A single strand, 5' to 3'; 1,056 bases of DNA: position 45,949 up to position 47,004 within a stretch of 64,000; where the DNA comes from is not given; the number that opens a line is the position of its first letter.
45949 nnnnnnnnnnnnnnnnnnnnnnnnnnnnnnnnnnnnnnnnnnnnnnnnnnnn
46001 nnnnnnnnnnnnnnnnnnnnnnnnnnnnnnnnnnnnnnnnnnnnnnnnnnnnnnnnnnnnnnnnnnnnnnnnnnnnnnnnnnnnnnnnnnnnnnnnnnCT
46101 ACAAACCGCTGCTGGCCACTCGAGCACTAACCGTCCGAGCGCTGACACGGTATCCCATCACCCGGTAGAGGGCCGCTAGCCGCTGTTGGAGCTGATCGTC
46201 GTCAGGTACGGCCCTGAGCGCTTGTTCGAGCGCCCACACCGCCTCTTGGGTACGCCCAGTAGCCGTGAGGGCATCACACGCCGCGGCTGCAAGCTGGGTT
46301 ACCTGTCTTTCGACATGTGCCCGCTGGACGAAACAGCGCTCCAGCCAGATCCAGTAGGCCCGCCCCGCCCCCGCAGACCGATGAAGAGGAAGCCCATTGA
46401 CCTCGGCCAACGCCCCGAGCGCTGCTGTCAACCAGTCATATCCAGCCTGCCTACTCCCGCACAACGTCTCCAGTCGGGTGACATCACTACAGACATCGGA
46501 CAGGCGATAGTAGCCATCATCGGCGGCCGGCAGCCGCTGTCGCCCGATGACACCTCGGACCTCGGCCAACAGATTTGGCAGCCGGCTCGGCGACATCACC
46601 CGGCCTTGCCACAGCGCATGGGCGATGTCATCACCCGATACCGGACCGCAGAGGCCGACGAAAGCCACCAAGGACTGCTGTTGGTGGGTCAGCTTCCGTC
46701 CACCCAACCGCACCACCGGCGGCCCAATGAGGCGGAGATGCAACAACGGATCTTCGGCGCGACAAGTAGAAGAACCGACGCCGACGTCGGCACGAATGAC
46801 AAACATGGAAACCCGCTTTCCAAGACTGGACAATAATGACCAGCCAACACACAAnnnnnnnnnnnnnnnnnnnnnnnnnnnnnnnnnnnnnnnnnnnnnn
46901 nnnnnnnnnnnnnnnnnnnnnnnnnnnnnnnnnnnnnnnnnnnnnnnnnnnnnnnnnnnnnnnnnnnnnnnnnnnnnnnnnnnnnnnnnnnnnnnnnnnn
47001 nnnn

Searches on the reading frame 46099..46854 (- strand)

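Call 3: search_protein_families(library=pfam, proteins=[window:46099-46854:-], max_evalue=1)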
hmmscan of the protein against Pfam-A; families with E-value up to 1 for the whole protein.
window:46099-46854:- (251 aa): 6 families
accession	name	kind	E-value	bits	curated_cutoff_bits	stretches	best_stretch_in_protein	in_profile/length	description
PF13428.12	TPR_14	-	0.00014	22.6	23.5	1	190-229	5-44/44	Tetratricopeptide repeat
PF03704.23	BTAD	-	0.0067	17.2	22.1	1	174-239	50-115/146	Bacterial transcriptional activator domain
PF14559.12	TPR_19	-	0.013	16.2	25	1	197-230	2-35/68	Tetratricopeptide repeat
PF14407.11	Frankia_peptide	-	0.034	14.9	48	1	214-244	8-41/63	Ribosomally synthesized peptide prototyped by Frankia Franean1_4349.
PF20225.4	DUF6584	-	0.06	13.8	27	1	198-239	15-56/171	Family of unknown function (DUF6584)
PF13414.12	TPR_11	-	0.085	13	26.8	1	194-230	2-38/42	TPR repeat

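Call 4: search_protein_families(library=ncbifam, proteins=[window:46099-46854:-], max_evalue=1)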
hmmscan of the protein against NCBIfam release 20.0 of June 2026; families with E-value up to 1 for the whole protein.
window:46099-46854:- (251 aa): 1 family
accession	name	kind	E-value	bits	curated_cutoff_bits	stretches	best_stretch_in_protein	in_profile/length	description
TIGR02917.1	PEP_TPR_lipo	equivalog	0.03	12.2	312.2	1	186-231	736-781/899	XrtA/PEP-CTERM system TPR-repeat protein PrsT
